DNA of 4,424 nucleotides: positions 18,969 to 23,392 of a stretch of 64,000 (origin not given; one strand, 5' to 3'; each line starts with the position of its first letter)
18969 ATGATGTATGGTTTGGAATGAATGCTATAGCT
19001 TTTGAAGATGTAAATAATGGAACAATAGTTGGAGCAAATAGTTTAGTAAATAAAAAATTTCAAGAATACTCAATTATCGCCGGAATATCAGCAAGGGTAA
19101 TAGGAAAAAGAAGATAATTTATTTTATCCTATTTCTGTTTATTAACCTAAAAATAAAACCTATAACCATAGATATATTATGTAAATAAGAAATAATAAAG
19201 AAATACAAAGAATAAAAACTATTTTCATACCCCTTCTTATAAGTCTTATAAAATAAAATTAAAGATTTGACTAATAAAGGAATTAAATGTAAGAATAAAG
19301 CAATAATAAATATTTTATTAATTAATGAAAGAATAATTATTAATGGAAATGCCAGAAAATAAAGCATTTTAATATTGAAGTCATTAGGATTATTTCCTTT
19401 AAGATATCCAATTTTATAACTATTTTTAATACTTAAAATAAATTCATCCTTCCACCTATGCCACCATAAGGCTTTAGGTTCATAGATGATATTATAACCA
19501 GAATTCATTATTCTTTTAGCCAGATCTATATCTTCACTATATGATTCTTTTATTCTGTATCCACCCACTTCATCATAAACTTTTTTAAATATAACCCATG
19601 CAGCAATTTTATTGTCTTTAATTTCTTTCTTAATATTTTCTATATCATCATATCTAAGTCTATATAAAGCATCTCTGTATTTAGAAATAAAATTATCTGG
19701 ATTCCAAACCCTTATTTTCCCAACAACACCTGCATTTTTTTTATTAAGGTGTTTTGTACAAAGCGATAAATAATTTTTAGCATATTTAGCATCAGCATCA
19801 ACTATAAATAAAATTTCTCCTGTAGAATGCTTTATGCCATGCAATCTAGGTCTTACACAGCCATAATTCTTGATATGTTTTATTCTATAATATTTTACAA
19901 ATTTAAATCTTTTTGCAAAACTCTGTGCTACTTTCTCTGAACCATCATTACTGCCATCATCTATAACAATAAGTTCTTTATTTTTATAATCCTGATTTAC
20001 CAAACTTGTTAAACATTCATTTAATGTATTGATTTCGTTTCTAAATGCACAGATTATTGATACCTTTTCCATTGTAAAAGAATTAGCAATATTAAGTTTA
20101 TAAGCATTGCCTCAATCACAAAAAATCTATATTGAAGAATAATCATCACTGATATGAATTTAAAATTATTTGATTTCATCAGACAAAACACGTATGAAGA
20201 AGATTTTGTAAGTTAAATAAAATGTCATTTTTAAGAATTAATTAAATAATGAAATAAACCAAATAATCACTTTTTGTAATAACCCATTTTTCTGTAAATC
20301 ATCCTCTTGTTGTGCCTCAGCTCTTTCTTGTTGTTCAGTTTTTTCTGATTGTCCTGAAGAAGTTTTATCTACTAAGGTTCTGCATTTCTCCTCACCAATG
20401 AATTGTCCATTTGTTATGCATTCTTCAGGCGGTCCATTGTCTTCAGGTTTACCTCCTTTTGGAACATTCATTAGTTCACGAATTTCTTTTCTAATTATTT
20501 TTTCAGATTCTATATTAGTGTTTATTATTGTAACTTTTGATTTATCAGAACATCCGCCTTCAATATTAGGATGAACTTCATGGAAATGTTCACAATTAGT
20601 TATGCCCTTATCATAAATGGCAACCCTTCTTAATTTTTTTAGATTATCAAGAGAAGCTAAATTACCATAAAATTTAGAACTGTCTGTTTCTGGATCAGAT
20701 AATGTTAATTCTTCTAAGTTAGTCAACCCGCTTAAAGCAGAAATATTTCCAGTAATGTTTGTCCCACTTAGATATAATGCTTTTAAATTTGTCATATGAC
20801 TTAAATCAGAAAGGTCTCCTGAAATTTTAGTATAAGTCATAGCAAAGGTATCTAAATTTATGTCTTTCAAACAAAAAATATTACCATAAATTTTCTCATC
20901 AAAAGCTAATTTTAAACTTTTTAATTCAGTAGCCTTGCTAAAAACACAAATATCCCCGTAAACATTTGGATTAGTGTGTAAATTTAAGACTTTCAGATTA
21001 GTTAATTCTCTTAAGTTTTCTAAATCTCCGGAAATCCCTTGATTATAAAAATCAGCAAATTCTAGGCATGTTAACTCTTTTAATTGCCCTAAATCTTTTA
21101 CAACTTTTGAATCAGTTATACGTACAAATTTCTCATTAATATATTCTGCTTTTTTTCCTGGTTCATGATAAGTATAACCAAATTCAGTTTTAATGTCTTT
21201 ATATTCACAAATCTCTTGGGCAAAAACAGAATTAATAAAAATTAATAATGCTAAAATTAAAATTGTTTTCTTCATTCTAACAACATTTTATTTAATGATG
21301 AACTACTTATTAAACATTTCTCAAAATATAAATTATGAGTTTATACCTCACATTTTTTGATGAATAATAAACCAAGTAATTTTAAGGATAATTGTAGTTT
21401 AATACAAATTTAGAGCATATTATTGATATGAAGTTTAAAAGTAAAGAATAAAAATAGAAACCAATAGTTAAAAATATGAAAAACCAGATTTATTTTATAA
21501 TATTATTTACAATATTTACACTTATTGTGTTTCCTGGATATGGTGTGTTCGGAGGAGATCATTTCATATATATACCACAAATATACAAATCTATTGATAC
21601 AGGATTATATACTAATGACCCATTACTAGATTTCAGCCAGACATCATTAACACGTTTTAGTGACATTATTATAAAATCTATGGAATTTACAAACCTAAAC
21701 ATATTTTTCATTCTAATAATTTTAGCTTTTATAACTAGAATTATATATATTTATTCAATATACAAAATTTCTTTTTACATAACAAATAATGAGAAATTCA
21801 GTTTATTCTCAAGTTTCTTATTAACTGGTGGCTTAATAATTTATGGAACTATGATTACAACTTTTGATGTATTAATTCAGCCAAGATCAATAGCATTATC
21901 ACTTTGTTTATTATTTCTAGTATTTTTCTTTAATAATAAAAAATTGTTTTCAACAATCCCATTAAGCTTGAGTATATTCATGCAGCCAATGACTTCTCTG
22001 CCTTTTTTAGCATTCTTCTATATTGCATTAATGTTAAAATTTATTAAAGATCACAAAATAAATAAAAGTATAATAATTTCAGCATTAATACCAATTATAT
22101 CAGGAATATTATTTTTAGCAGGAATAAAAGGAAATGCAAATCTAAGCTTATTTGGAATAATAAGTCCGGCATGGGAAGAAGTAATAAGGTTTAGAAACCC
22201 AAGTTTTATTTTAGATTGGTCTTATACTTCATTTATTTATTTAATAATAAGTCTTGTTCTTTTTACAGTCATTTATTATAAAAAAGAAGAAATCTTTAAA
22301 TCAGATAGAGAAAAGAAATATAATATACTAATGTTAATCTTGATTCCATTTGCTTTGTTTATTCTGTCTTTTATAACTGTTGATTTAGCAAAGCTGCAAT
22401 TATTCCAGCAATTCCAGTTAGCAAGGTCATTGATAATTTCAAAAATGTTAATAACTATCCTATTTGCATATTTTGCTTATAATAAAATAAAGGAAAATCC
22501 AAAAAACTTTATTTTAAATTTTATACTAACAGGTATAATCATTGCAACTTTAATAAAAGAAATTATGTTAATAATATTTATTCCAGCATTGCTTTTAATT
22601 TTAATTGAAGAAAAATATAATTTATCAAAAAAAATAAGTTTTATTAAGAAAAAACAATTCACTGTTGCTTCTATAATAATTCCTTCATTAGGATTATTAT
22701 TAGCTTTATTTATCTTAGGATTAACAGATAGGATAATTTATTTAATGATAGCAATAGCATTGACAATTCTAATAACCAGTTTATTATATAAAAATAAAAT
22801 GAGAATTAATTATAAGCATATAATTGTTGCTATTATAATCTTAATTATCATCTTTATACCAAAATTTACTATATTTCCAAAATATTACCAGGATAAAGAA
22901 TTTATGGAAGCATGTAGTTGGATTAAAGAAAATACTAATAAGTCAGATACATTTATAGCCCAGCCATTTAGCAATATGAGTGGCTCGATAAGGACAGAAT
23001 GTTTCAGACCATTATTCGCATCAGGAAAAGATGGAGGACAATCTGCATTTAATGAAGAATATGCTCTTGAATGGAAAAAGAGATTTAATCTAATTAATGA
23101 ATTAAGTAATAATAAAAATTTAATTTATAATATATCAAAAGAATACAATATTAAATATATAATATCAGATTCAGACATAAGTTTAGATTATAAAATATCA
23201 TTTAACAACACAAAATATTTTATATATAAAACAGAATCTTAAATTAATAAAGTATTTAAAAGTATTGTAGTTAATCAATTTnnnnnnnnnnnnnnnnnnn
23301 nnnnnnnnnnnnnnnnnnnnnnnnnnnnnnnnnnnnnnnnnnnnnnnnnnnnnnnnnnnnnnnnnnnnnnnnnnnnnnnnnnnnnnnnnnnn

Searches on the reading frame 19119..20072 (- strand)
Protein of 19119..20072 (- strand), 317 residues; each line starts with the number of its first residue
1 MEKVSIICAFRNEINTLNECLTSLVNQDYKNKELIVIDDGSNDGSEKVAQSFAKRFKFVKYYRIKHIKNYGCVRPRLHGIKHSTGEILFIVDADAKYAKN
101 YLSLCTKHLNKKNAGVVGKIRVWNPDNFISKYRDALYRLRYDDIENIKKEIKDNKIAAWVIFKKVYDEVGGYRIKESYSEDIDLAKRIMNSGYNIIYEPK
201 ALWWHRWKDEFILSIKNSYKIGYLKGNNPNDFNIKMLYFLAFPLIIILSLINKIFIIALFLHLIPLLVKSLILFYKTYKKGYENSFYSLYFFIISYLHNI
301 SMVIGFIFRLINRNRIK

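Call 5: search_protein_families(library=ncbifam, proteins=[window:19119-20072:-], max_evalue=0.01)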
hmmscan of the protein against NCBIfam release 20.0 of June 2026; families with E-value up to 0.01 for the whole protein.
window:19119-20072:- (317 aa): 23 families
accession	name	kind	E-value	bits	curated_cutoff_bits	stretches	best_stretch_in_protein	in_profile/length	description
NF041875.1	EPS_EpsD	equivalog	4.2e-22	79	370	1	4-209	1-210/325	exopolysaccharide biosynthesis glycosyltransferase EpsD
TIGR03937.1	PgaC_IcaA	equivalog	1.2e-19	70.6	422.3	1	2-204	45-249/407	poly-beta-1,6-N-acetyl-D-glucosamine synthase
TIGR03965.1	mycofact_glyco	equivalog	4.3e-18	65.4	280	1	2-212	74-287/467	mycofactocin biosynthesis glycosyltransferase MftF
NF007482.0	PRK10073.1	equivalog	1.4e-16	60.4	423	1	2-101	6-103/334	glycosyltransferase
TIGR04283.1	glyco_like_mftF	equivalog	9.8e-15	54.7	182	1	4-192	1-173/221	TIGR04283 family arsenosugar biosynthesis glycosyltransferase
NF041394.1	GtaseAglG_Halo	equivalog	9.7e-13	48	440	1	4-223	3-236/304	glucosyl-dolichyl phosphate glucuronosyltransferase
NF038299.1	EPS_HpsN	equivalog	1.9e-12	46.8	425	1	4-159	3-149/317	hormogonium polysaccharide biosynthesis glycosyltransferase HpsN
TIGR04242.1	nodulat_NodC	equivalog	4e-12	45.8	550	1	6-124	53-172/395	chitooligosaccharide synthase NodC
NF053739.1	GlytfEpsEBac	equivalog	1.3e-11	44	450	1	3-197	2-194/265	glycosyltransferase EpsE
NF050050.1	ProtGlycPglI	equivalog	2.3e-11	43.6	500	1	2-120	2-119/306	GalNAc(5)-diNAcBac-PP-undecaprenol beta-1,3-glucosyltransferase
NF045692.1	OglycostaseCruG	equivalog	2.6e-10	39.8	600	1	2-195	41-245/386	2'-O-glycosyltransferase CruG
NF047683.1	TeichurnBiosyTuaG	equivalog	3.4e-10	40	400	1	2-115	6-117/252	teichuronic acid biosynthesis protein TuaG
NF047588.1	GlcsyltransPgfSStrep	equivalog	1.4e-09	37.7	500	1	3-102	2-103/308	glycosyltransferase PgfS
TIGR03469.1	HpnB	hypoth_equivalog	2.2e-09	36.9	379.25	1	3-114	45-165/386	hopene-associated glycosyltransferase HpnB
NF038302.1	EPS_HpsE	equivalog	1.8e-08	33.7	300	1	7-111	7-113/307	hormogonium polysaccharide biosynthesis glycosyltransferase HpsE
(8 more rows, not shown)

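Call 6: search_protein_families(library=pfam, proteins=[window:19119-20072:-], max_evalue=0.01)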
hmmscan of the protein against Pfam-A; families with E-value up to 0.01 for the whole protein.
window:19119-20072:- (317 aa): 5 families
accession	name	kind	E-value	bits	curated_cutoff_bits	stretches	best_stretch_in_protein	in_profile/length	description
PF00535.33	Glycos_transf_2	-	2.3e-29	102.9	23.3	1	5-168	1-166/168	Glycosyl transferase family 2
PF13641.12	Glyco_tranf_2_3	-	4.4e-14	53.5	27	1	6-216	6-222/230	Glycosyltransferase like family 2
PF10111.15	Glyco_tranf_2_2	-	1.5e-08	35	27.3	1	6-199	2-210/276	Glycosyltransferase like family 2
PF13632.12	Glyco_trans_2_3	-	5e-05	23.6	27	1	89-289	3-183/198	Glycosyl transferase family group 2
PF13506.12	Glyco_transf_21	-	0.0029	17.5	21.7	1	78-203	24-152/174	Glycosyl transferase family 21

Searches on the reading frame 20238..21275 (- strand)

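Call 5: search_protein_families(library=ncbifam, proteins=[window:20238-21275:-], max_evalue=0.01)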
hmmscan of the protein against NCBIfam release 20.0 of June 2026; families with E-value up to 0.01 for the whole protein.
window:20238-21275:- (345 aa): 3 families
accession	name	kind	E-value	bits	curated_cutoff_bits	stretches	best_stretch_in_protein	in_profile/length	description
NF033189.1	internalin_A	exception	1.2e-10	40.4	1600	1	58-215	130-277/799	class 1 internalin InlA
NF033188.1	internalin_H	exception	6.3e-08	31.7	1050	1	77-227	84-222/548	InlH/InlC2 family class 1 internalin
NF033190.2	inl_like_NEAT_1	exception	5.6e-06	24.9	1275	1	83-221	320-449/754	NEAT domain-containing leucine-rich repeat protein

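Call 6: search_protein_families(library=pfam, proteins=[window:20238-21275:-], max_evalue=0.01)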
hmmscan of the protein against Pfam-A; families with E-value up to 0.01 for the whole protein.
window:20238-21275:- (345 aa): 5 families
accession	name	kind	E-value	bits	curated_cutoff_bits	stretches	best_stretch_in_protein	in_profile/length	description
PF12799.13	LRR_4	-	5.6e-10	39.6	27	3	162-194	1-32/44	Leucine Rich repeats (2 copies)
PF23598.1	LRR_14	-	1.6e-07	30.9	40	1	156-220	87-174/353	Leucine-rich repeat region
PF25013.1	LRR_Zer-1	-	9.7e-05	23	27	0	143-215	12-85/137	Zer-1-like, Leucine-rich repeats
PF25019.1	LRR_R13L1-DRL21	-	0.00016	22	27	1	84-218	3-122/127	R13L1/DRL21 LRRs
PF13855.12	LRR_8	-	0.0029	17.8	27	1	159-193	22-57/61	Leucine rich repeat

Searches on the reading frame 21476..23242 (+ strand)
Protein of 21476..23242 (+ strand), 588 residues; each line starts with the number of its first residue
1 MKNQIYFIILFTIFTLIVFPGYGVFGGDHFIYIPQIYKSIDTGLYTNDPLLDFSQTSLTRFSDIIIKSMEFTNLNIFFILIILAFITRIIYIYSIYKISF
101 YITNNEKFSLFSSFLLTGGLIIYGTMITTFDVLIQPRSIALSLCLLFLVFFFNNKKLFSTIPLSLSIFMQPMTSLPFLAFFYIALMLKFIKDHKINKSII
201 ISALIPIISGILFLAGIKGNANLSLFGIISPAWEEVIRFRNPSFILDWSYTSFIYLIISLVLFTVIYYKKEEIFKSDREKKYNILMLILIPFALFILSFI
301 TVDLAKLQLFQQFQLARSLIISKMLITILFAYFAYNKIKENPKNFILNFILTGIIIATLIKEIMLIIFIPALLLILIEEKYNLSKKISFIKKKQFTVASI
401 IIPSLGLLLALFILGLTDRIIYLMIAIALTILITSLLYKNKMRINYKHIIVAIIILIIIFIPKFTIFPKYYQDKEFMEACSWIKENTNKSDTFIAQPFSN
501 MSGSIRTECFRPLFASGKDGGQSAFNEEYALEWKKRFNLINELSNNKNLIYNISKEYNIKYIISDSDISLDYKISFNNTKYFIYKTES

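Call 6: search_protein_families(library=pfam, proteins=[window:21476-23242:+], max_evalue=0.01)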
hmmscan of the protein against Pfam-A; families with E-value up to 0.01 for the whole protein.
window:21476-23242:+ (588 aa): 1 family
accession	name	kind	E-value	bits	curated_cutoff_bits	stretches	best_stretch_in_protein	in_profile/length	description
PF20604.3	DUF6798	-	9.3e-07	28.9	26.9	1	476-539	3-60/61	Domain of unknown function (DUF6798)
